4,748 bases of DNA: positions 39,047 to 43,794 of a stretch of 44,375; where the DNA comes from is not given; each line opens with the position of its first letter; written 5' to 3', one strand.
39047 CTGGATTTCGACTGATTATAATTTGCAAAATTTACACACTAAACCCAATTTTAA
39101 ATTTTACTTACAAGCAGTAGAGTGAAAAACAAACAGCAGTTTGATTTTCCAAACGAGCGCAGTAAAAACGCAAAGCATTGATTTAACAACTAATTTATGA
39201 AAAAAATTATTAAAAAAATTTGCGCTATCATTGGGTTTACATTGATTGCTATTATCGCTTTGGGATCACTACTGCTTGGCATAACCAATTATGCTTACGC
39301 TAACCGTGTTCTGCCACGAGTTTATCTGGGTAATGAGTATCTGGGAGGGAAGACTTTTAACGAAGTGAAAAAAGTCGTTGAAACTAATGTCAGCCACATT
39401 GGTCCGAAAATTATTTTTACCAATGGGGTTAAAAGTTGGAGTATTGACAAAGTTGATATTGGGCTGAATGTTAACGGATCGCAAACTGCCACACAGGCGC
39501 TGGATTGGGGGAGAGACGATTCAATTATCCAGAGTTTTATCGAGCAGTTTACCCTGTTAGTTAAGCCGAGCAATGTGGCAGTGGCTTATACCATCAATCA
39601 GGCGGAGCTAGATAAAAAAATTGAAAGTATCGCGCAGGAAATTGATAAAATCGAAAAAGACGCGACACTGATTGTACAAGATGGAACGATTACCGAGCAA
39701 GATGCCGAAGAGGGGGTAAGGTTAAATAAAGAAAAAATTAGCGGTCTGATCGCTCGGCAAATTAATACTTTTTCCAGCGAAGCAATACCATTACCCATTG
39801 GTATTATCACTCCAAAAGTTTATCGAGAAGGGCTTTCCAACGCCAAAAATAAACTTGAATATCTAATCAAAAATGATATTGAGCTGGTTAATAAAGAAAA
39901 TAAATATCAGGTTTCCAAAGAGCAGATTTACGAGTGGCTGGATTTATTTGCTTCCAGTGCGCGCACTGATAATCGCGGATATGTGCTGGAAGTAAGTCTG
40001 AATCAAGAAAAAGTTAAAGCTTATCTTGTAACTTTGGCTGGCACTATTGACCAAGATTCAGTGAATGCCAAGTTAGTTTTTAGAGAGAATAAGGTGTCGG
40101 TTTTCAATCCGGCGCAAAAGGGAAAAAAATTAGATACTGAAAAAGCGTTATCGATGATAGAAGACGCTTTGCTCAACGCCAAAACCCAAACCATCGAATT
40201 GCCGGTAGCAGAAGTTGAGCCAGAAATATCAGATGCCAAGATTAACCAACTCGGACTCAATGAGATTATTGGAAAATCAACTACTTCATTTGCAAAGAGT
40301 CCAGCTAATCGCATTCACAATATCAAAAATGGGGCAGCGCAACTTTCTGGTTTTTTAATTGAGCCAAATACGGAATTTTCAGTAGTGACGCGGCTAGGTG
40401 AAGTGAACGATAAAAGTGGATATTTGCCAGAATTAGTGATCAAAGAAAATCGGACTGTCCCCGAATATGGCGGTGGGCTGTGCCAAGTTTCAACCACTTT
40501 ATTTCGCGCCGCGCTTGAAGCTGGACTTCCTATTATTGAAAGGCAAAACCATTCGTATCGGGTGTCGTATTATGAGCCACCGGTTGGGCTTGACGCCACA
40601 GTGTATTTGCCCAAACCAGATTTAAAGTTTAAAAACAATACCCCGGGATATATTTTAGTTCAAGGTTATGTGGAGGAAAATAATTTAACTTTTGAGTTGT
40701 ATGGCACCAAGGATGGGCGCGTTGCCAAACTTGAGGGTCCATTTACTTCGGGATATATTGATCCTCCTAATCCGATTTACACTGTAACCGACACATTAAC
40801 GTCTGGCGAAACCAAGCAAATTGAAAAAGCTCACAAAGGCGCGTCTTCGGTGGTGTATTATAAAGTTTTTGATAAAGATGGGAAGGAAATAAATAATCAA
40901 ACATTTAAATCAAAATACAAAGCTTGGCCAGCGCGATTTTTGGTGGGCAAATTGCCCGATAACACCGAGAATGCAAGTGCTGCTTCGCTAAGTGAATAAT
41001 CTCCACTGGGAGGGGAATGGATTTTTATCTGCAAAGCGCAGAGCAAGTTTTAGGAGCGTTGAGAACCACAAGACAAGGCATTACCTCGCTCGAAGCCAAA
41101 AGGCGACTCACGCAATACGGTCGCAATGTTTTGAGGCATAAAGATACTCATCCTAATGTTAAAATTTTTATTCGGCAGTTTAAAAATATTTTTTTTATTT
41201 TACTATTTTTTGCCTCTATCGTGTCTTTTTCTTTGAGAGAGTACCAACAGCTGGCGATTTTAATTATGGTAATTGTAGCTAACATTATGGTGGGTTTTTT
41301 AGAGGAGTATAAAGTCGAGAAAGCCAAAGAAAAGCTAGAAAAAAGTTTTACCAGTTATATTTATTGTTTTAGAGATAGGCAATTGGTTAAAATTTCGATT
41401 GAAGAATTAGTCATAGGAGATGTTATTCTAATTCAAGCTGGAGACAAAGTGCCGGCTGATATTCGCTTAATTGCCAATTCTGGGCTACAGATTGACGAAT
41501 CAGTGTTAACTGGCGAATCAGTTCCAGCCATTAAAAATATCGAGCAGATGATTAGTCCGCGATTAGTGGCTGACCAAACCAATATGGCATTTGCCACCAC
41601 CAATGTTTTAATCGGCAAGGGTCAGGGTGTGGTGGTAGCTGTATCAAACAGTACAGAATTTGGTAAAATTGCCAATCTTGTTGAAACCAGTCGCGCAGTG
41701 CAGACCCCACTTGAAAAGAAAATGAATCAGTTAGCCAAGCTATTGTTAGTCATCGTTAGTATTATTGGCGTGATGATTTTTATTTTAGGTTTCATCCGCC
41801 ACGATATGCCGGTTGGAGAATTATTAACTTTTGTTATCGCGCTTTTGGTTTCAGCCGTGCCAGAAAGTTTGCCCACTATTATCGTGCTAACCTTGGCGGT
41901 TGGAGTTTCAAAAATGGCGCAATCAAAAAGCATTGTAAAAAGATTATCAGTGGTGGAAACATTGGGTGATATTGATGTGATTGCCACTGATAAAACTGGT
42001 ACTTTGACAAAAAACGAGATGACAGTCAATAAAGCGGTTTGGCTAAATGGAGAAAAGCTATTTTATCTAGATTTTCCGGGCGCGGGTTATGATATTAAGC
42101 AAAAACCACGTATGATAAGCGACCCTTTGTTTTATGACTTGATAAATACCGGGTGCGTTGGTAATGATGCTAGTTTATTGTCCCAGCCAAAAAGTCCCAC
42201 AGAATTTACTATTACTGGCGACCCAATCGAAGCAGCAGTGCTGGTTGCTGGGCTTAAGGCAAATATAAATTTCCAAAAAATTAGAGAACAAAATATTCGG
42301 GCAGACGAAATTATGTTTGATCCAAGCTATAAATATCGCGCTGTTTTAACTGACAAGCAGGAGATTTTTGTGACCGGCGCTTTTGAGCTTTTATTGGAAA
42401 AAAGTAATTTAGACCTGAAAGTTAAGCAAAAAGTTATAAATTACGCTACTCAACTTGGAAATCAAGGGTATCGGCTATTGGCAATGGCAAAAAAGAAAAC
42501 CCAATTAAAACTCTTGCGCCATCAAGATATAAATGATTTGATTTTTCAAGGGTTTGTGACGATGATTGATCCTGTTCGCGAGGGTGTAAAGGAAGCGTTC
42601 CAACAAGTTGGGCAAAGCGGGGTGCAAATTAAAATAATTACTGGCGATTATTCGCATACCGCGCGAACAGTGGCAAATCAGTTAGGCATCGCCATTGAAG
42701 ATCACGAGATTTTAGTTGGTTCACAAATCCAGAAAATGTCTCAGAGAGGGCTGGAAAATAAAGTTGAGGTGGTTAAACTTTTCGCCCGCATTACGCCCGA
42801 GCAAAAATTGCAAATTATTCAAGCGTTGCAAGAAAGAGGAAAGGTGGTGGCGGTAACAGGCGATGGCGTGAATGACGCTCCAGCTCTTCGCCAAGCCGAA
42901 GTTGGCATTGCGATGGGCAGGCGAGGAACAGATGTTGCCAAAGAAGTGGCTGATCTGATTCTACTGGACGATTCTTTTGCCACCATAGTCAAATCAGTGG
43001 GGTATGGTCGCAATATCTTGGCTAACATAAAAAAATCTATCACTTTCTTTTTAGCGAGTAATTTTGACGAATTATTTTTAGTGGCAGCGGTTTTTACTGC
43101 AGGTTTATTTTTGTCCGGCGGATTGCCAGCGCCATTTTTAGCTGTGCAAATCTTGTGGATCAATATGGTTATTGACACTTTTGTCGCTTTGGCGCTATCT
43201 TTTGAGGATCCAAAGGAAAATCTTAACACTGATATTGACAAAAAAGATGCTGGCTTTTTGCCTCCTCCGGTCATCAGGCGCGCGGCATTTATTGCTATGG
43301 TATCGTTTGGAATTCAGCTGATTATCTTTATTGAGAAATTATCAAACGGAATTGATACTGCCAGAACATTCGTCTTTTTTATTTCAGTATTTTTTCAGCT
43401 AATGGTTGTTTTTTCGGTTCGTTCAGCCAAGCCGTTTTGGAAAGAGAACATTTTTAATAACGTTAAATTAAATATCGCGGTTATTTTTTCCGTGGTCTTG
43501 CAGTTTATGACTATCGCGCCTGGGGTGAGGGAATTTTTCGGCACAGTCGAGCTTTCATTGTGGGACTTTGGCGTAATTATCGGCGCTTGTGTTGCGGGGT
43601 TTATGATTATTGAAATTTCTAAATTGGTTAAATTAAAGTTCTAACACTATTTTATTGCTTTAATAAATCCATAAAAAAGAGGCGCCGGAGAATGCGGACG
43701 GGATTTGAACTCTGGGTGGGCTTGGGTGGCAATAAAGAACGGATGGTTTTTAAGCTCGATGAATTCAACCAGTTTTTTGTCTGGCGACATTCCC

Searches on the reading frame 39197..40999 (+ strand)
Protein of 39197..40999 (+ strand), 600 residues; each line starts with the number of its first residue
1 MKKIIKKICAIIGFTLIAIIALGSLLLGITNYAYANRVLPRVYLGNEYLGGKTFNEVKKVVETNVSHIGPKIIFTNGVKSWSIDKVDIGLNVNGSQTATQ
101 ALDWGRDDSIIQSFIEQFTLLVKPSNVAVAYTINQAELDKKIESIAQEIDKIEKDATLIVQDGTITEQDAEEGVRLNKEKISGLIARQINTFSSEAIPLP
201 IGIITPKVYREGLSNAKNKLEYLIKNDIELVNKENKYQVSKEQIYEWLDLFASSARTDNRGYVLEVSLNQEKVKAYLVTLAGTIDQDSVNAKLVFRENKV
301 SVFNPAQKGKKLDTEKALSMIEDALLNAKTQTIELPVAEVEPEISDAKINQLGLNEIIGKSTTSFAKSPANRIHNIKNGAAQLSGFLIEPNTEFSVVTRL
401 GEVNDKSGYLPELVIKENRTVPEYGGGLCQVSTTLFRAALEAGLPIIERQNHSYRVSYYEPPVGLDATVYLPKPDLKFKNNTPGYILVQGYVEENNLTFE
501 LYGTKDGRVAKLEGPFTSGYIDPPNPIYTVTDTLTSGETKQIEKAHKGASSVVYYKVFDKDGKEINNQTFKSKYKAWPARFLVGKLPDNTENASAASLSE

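Call 44: search_protein_families(library=pfam, proteins=[window:39197-40999:+], max_evalue=0.00001)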
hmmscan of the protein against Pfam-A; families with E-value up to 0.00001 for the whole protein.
window:39197-40999:+ (600 aa): 2 families
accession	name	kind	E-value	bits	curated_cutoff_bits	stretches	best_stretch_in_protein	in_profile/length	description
PF04294.18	VanW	-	8.4e-43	145.4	27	1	371-502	1-130/130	VanW like protein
PF12229.13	PG_binding_4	-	5.9e-26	91.4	22.1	2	81-190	1-109/117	Putative peptidoglycan binding domain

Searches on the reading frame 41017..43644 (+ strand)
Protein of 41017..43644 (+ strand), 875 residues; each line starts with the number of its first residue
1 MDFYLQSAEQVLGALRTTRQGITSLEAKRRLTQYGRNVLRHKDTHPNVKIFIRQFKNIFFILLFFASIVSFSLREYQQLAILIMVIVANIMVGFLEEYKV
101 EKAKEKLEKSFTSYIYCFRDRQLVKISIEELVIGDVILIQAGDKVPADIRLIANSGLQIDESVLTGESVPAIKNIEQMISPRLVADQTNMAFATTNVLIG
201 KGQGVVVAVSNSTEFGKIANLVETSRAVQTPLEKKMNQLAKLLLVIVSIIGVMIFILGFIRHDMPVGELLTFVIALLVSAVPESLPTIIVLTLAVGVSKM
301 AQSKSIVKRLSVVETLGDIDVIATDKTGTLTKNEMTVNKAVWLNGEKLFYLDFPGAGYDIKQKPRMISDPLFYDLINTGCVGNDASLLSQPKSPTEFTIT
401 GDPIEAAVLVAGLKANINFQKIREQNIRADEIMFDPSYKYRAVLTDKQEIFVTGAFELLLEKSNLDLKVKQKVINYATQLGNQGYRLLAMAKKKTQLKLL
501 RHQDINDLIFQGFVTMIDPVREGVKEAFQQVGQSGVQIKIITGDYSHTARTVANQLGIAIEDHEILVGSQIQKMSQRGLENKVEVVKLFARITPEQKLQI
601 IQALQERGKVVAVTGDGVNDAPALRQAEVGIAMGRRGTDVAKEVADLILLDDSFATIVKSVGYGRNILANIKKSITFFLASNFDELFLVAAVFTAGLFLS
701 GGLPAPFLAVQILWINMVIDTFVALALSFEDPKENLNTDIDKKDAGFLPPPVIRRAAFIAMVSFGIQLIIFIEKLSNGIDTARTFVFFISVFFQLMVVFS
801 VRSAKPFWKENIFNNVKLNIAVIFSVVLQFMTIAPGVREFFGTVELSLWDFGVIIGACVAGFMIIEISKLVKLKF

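Call 44: search_protein_families(library=pfam, proteins=[window:41017-43644:+], max_evalue=0.00001)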
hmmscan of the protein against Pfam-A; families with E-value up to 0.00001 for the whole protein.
window:41017-43644:+ (875 aa): 5 families
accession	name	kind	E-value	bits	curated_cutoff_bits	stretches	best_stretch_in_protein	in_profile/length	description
PF00122.25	E1-E2_ATPase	-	3.7e-46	157.3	28.1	1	116-302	8-180/181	E1-E2 ATPase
PF00689.26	Cation_ATPase_C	-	3.2e-33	115.4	27.3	1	704-871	1-175/175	Cation transporting ATPase, C-terminus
PF00702.32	Hydrolase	-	7.8e-19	69.3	26.4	1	319-627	1-190/191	haloacid dehalogenase-like hydrolase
PF00690.31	Cation_ATPase_N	-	2.4e-17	62.8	20.4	1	4-70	2-69/69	Cation transporter/ATPase, N-terminus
PF13246.12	Cation_ATPase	-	5e-08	33.3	21.7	1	383-463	4-88/91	Cation transport ATPase (P-type)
